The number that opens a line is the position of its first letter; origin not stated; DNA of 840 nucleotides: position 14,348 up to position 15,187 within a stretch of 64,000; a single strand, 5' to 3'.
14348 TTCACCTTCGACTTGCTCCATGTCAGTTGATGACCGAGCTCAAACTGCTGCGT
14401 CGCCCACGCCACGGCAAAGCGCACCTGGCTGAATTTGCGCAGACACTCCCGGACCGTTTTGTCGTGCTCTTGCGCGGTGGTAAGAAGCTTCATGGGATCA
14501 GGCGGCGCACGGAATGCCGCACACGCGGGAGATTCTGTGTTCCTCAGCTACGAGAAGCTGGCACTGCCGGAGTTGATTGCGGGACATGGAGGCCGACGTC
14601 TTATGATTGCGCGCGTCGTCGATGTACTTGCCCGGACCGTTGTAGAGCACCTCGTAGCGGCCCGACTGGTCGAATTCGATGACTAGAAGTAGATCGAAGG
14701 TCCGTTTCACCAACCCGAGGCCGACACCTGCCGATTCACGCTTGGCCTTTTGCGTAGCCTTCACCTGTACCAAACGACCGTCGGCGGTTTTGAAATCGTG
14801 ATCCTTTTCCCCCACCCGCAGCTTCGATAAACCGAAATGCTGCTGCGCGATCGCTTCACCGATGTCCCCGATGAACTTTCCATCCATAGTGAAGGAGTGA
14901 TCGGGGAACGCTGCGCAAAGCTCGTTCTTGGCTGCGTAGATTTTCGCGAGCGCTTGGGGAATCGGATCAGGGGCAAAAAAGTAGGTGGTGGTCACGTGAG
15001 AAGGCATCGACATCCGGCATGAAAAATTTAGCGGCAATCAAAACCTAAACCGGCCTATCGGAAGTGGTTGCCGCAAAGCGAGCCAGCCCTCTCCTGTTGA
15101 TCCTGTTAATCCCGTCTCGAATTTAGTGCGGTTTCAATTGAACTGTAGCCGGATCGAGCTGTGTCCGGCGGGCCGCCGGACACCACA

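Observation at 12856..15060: Low-G+C islet at tRNA-Arg(CCU) carrying a coupled two-nuclease operon with no methyltransferase: candidate undescribed defence module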

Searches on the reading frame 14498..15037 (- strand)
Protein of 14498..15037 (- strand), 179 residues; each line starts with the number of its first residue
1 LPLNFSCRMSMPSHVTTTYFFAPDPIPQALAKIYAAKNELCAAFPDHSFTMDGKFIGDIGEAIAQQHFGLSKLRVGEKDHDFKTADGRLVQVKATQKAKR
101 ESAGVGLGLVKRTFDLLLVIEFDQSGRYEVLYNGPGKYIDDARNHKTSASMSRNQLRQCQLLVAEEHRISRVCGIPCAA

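Call 4: search_protein_families(library=pfam, proteins=[window:14498-15037:-], max_evalue=1)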
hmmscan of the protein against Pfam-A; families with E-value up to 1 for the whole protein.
window:14498-15037:- (179 aa): 1 family
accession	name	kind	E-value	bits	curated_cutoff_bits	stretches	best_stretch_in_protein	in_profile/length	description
PF22522.2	DUF6998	-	5.5e-32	111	27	1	32-169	2-136/136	Family of unknown function (DUF6998)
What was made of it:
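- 14498..15007 (-): The 169-aa DUF6998 / BisI-like PD-QxK endonuclease. The active-site residues are E51 (14855-14857), D71 (14795-14797), Q81 (14765-14767) and K83 (14759-14761). Alternative starts are at 15013 and 15037. Pfam PF22522 scores 111 bits (call 4).
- PF22522 scores 111 bits (call 4).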

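Call 5: search_protein_families(library=padloc, proteins=[window:14498-15037:-], max_evalue=1)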
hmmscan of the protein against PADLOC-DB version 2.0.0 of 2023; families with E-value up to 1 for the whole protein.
window:14498-15037:- (179 aa): 2 families
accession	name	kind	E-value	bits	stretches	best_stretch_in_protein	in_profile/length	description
PDLC03208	mREase_II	-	2.3e-05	22.6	1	47-123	19-90/143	Type II methyl-directed restriction enzyme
PDLC03212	mREase_II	-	0.00061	17.7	1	56-129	36-112/161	Type II methyl-directed restriction enzyme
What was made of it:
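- PADLOC mREase_II hits at E 2e-5 (call 5).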

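Call 6: search_protein_families(library=ncbifam, proteins=[window:14498-15037:-], max_evalue=1)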
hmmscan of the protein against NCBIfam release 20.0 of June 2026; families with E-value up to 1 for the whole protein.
window:14498-15037:- (179 aa): 0 families

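Call 8: search_solved_structures(query=window:14498-15037:-, max_evalue=1, show_alignments=2)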
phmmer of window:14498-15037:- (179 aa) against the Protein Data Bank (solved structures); distinct sequences matched with E-value up to 1: 1.
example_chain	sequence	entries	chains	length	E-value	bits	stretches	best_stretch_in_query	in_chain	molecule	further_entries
8q5m_A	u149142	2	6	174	0.34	14.1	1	55-148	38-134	Restriction endonuclease (Eco15I)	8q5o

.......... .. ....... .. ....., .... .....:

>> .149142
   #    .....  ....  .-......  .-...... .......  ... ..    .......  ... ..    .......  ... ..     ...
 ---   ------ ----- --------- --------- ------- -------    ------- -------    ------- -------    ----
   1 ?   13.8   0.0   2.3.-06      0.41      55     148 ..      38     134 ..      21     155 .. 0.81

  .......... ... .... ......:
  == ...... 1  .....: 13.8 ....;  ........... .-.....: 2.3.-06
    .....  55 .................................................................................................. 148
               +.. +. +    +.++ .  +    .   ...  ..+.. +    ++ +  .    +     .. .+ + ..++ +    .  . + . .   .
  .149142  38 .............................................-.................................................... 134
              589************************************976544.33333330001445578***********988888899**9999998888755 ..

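Call 10: find_homologous_proteins(query=window:14498-15037:-)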
Query window:14498-15037:- (179 aa): 33 proteins with E <= 0.001 among 108 candidates.
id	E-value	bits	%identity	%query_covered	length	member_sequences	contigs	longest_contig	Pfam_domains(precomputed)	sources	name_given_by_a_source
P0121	1.9e-108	378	100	94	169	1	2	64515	PF22522.3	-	-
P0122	5.8e-58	214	66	85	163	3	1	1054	PF22522.3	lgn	-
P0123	1.2e-57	213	67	85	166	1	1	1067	PF22522.3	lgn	-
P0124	1.2e-57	213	65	85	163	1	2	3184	PF22522.3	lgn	-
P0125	1.4e-56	209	63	91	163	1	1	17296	PF22522.3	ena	-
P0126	2.5e-56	208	60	91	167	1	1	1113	PF22522.3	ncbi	-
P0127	7.2e-55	204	64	84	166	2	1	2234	PF22522.3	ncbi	-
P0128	6.6e-52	194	60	85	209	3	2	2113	PF22522.3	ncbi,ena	-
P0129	1.5e-47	180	57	85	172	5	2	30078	PF22522.3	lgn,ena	-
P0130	5.7e-47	178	59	83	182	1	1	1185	PF22522.3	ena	-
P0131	3.2e-46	175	56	86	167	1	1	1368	PF22522.3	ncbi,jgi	jgi:hypothetical protein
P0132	1.0e-45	174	60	83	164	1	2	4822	PF22522.3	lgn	-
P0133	1.8e-44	170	58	83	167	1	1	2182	PF22522.3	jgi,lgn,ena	-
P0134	2.2e-43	166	57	85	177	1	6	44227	PF22522.3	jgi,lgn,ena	-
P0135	2.8e-40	156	51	83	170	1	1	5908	PF22522.3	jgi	jgi:hypothetical protein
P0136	4.9e-36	142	58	75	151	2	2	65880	PF22522.3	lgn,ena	-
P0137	2.4e-31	127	47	83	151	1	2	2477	PF22522.3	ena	-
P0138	2.0e-23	101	40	79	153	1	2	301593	PF22522.3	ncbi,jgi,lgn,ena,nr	ncbi:MAG: hypothetical protein CVU77_02880 [Elusimicrobia bacterium HGW-Elusimicrobia-1]|jgi:hypothe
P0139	6.7e-16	77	43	64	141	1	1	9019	PF22522.3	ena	-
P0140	1.4e-15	76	39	82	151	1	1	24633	PF22522.3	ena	-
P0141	2.3e-15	75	55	40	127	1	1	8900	PF22522.3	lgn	-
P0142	3.0e-15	75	39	83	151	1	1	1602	PF22522.3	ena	-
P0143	8.4e-15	73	38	83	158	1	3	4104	PF22522.3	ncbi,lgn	ncbi:MAG: hypothetical protein ABI779_15740 [Acidobacteriota bacterium]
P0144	2.6e-13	68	42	63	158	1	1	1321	PF22522.3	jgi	-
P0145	4.2e-10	58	32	80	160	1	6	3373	PF22522.3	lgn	-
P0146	1.5e-8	53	33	80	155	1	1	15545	PF22522.3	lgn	-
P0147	1.8e-8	53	39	61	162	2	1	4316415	PF22522.3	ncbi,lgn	ncbi:DUF6998 domain-containing protein [Rhizobium mongolense]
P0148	1.3e-7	50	34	64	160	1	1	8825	PF22522.3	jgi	jgi:hypothetical protein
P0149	2.4e-7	49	36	61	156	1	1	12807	PF22522.3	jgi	jgi:hypothetical protein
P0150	5.0e-7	48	38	62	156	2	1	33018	PF22522.3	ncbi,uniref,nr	ncbi:hypothetical protein EVC45_38210 [Paraburkholderia sp. UYCP14C]|uniref:DUF6998 domain-containin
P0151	2.9e-6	45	36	62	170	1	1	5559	PF22522.3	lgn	-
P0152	4.0e-6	45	31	83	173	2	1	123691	PF22522.3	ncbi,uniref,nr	ncbi:hypothetical protein GTP81_09725 [Rugamonas sp. FT107W]|uniref:DUF6998 domain-containing protei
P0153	2.0e-4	39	35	59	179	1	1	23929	PF22522.3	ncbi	-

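Call 15: search_solved_structures(query=A2, max_evalue=1, show_alignments=3)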
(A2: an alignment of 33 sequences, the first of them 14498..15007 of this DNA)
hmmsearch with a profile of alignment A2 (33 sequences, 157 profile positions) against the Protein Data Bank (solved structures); distinct sequences matched with E-value up to 1: 5.
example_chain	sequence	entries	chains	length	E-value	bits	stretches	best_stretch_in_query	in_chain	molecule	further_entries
8q5m_A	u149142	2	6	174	4.1e-07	32.7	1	39-137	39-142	Restriction endonuclease (Eco15I)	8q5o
8q5n_A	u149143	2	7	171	0.031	16.9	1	40-82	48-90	Restriction endonuclease (NhoI)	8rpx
9ygu_Y1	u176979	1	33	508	0.7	12.5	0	42-116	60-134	Flagellin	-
8jkb_G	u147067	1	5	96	0.76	12.3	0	106-149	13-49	Guanine nucleotide-binding protein G(I)/G(S)/G(O) subunit gamma-2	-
5ztb_E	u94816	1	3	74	0.98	12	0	91-151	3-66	Sulfur carrier protein TtuB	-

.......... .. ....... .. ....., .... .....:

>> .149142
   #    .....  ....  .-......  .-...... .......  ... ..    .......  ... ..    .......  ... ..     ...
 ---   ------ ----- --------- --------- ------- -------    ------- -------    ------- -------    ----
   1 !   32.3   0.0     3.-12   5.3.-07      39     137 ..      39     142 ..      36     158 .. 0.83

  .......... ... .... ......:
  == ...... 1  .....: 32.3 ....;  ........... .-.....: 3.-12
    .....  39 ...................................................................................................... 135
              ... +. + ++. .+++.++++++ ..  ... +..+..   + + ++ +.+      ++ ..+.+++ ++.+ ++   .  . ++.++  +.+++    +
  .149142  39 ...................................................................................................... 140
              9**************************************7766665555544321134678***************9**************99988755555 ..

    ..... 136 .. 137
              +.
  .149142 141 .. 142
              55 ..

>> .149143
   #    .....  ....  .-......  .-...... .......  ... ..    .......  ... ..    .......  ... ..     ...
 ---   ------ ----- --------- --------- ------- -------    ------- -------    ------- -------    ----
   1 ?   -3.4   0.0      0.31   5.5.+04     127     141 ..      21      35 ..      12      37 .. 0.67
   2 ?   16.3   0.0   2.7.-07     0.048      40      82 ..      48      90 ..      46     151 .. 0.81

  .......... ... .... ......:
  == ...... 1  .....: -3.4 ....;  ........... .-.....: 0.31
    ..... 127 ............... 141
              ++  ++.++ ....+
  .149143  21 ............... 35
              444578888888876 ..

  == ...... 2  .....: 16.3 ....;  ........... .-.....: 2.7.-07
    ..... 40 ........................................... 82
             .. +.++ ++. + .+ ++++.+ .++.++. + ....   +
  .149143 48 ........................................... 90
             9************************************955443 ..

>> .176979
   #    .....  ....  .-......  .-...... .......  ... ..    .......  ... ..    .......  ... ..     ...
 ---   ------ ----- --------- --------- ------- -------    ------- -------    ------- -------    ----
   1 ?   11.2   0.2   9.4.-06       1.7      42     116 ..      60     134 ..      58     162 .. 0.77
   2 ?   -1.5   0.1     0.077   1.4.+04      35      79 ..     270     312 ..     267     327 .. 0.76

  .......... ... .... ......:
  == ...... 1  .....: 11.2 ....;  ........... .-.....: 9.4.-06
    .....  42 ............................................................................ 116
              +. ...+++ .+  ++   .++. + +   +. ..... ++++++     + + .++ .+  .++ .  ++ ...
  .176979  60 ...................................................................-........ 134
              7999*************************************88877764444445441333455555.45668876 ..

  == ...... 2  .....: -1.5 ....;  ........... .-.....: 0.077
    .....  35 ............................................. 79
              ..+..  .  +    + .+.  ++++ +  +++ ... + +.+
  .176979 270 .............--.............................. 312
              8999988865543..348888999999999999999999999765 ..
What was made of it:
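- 14498..15007 (-): The family profile hits Eco15I 8q5m at E 4e-7 (call 15).
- On Pfam PF22522 (DUF6998) / BisI-type PD-QxK endonucleases: They align with Eco15I GDYAE / AD / QIK and NhoI E / WD / QVK (call 15).
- The family profile hits Eco15I at E 4e-7 and NhoI at 0.03 (call 15).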

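Call 21: find_encoding_contigs(protein=P0125, flank=6000, max_places=3)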
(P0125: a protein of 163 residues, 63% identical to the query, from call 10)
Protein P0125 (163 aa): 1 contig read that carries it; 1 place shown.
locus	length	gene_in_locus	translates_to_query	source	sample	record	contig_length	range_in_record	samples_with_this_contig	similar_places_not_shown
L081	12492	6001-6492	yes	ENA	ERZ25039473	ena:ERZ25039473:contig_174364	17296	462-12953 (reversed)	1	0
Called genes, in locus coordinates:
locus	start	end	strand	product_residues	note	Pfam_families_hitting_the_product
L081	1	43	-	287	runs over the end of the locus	PF07506:RepB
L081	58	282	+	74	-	-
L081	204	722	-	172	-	-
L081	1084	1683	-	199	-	-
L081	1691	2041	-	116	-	PF07508:Recombinase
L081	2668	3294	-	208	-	-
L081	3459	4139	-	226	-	-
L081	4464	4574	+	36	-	-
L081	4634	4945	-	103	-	-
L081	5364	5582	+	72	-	-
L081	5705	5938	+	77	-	-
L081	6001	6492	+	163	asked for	PF22522:DUF6998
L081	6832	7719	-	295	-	-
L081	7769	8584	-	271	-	PF07505:DUF5131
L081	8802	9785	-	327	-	-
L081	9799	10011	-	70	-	-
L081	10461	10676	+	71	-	-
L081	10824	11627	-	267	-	-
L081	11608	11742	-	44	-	-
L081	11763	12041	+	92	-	-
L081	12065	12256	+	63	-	-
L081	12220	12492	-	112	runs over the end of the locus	PF03853:YjeF_N (weak)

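Call 22: find_encoding_contigs(protein=P0129, flank=6000, max_places=3)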
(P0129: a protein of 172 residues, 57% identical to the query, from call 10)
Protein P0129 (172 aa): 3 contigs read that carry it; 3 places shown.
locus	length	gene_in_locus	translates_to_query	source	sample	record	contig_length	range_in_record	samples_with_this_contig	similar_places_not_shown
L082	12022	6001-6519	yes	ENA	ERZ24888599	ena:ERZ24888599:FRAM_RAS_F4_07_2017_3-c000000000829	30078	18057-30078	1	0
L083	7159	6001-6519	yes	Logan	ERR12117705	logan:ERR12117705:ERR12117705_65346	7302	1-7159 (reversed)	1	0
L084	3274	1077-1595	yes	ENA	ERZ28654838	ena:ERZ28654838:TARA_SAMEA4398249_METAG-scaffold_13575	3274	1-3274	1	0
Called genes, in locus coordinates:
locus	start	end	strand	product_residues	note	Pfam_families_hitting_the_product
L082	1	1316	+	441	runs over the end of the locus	PF03372:Exo_endo_phos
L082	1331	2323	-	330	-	PF21135:DRL_cat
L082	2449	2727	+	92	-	-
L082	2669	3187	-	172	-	PF00749:tRNA-synt_1c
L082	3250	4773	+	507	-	PF00070:Pyr_redox (weak), PF00890:FAD_binding_2 (weak), PF01266:DAO (weak), PF01494:FAD_binding_3 (weak), PF01593:Amino_oxidase, PF01946:Thi4 (faint), PF07992:Pyr_redox_2 (weak), PF13450:NAD_binding_8, +1 more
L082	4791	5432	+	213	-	PF01980:TrmO_N, PF18389:TrmO_C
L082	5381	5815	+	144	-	PF06339:Ectoine_synth (weak), PF05899:Cupin_3 (weak), PF02311:AraC_binding, PF07883:Cupin_2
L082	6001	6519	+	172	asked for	PF22522:DUF6998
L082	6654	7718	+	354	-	PF26550:Tricorn_2nd (weak), PF26549:Tricorn_N (weak), PF07676:PD40 (weak)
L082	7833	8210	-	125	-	PF07876:Dabb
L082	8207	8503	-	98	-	PF12823:DUF3817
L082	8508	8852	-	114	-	PF00903:Glyoxalase (weak)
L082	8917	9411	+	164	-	-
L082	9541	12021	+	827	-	?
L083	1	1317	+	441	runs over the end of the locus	PF03372:Exo_endo_phos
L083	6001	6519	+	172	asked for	PF22522:DUF6998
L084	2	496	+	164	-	?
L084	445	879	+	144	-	PF06339:Ectoine_synth (weak), PF05899:Cupin_3 (weak), PF02311:AraC_binding, PF07883:Cupin_2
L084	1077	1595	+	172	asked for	PF22522:DUF6998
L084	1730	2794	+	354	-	PF26550:Tricorn_2nd (weak), PF26549:Tricorn_N (weak), PF07676:PD40 (weak)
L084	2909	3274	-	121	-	?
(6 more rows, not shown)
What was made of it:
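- It also occurs alone among housekeeping genes (L082-L084, call 22).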

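Call 23: find_encoding_contigs(protein=P0134, flank=6000, max_places=3)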
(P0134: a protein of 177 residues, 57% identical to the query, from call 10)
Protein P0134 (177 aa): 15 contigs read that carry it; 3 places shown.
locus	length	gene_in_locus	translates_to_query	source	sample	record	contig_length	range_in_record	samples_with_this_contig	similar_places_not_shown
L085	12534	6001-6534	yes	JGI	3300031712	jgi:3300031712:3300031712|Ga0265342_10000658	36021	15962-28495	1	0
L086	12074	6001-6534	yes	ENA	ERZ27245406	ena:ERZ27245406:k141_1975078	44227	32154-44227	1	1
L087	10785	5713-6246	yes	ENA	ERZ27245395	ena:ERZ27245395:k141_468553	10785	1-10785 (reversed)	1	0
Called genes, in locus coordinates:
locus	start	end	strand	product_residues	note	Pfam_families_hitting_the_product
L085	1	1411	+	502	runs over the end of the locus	PF13482:RNase_H_2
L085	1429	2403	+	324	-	PF05990:DUF900 (weak)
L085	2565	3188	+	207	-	-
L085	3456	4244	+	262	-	PF00005:ABC_tran, PF13304:AAA_21 (weak)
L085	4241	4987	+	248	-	PF01061:ABC2_membrane, PF12698:ABC2_membrane_3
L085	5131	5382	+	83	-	-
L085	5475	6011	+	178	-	-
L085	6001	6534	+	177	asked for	PF22522:DUF6998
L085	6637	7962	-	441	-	PF13173:AAA_14, PF13635:DUF4143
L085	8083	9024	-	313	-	PF00589:Phage_integrase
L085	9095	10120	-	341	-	PF02424:ApbE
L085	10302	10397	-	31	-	-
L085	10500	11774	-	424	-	-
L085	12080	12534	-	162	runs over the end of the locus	-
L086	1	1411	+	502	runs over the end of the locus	PF13482:RNase_H_2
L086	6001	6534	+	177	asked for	PF22522:DUF6998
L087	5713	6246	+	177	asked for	PF22522:DUF6998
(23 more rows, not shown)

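Call 30: find_encoding_contigs(protein=P0124, flank=6000, max_places=3)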
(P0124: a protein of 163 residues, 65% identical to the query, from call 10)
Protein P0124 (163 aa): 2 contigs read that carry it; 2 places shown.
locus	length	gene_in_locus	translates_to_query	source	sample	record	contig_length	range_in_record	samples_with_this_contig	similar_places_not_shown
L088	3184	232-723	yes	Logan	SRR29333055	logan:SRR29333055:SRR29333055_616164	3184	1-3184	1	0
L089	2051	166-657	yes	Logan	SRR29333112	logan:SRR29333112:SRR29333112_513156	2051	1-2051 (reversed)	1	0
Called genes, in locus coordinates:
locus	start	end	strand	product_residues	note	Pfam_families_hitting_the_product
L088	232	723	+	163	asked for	PF22522:DUF6998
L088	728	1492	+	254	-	-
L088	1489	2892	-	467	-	-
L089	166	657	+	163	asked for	PF22522:DUF6998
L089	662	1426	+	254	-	-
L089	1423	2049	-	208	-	?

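Call 31: find_encoding_contigs(protein=P0136, flank=6000, max_places=2)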
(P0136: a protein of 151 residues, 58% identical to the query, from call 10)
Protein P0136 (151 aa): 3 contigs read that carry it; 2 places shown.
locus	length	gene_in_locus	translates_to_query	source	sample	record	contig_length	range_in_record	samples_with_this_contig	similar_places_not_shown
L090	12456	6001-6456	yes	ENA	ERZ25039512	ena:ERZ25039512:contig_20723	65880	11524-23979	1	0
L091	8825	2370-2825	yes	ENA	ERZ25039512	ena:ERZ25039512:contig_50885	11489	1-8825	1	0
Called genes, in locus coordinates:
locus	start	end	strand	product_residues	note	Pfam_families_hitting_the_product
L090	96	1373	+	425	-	PF00501:AMP-binding, PF13193:AMP-binding_C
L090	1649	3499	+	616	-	-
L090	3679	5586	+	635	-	PF04313:HSDR_N, PF13588:HSDR_N_2 (faint), PF00270:DEAD, PF04851:ResIII, PF18766:SWI2_SNF2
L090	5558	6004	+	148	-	PF08463:EcoEI_R_C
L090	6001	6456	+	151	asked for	PF22522:DUF6998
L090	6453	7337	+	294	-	PF08867:FRG (weak)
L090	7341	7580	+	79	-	PF12161:HsdM_N (weak)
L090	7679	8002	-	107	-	-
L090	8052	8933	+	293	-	PF02384:N6_Mtase, PF07669:Eco57I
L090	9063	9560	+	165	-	PF04255:DUF433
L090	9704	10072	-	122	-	-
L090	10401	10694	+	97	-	-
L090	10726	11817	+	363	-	PF01420:Methylase_S (weak), PF05016:ParE_toxin (weak)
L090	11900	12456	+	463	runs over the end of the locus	PF14281:PDDEXK_4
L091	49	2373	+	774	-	PF04313:HSDR_N, PF04851:ResIII, PF00270:DEAD, PF18766:SWI2_SNF2, PF08463:EcoEI_R_C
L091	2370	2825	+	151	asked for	PF22522:DUF6998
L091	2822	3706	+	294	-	PF08867:FRG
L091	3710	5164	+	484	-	PF12161:HsdM_N, PF02384:N6_Mtase, PF01170:UPF0020 (weak), PF07669:Eco57I (weak)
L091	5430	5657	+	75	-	PF04255:DUF433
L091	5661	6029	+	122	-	PF18480:DUF5615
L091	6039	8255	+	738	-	PF01420:Methylase_S, PF05016:ParE_toxin (weak)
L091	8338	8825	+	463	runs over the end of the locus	PF14281:PDDEXK_4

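Call 35: search_protein_families(library=pfam, proteins=[L088:728-1492:+, L091:2822-3706:+, L085:5475-6011:+, L088:1489-2892:-, L081:6832-7719:-, L081:5705-5938:+], max_evalue=0.1)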
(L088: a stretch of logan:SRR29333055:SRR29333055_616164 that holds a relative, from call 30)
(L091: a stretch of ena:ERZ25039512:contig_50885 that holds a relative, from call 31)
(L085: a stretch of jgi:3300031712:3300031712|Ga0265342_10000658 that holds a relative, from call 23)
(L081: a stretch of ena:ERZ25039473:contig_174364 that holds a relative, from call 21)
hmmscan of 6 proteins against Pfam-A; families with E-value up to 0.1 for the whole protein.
L088:728-1492:+ (254 aa): 1 family
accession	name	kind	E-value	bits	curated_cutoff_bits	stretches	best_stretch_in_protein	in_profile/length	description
PF13365.12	Trypsin_2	-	0.00011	23.4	27.6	1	48-206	7-136/144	Trypsin-like peptidase domain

L091:2822-3706:+ (294 aa): 1 family
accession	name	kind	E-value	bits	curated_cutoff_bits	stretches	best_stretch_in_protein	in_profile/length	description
PF08867.16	FRG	-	5e-10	40.6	25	1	57-159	3-90/94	FRG domain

L085:5475-6011:+ (178 aa): 1 family
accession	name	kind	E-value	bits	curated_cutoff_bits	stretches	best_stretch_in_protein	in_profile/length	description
PF20125.4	DUF6515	-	2.6e-07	31.1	24.9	1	24-129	12-107/179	Family of unknown function (DUF6515)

L088:1489-2892:- (467 aa): 0 families

L081:6832-7719:- (295 aa): 0 families

L081:5705-5938:+ (77 aa): 0 families

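Call 39: predict_structure(alignment_id=A2)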
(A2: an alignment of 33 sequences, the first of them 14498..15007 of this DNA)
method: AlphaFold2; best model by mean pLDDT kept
length: 169 residues; sequences in the alignment: 33
mean_pLDDT: 93.4   pTM: 0.88
mean pLDDT of the five models: 93.4, 92.1, 92.0, 91.0, 90.7
residues with pLDDT >= 90: 140; 70-90: 27; 50-70: 2; < 50: 0
segments of 3 or more residues with pLDDT < 50: none
pLDDT, mean of each block of 10 residues (from residue 1): 82 97 97 97 97 98 87 96 96 89 90 97 96 91 96 97 82
secondary structure, 60 per line:
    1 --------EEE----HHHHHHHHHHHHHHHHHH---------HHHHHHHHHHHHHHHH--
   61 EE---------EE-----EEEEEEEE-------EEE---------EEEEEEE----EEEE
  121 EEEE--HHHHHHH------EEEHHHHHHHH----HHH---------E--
elements in order: E9-11 H16-33 H43-58 E79-86 E94-96 E106-112 E117-124 H127-133 E140-142 H143-150
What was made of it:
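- On Pfam PF22522 (DUF6998) / BisI-type PD-QxK endonucleases: The AF2 model has pLDDT 93.4 (call 39).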

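Call 41: find_related_loci(query=window:14498-15007:-, collection=metagenome_contigs, flank=5000)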
Query window:14498-15007:- (169 aa) in metagenome_contigs; peptide patterns used: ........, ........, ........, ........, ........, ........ (x = any residue, [..] = any of these).
265 stretches matched a pattern, but none encodes a relative of the query by tblastn (E <= 1e-3).
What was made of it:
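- Tried and rejected: The scan with the single protein found nothing (call 41).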
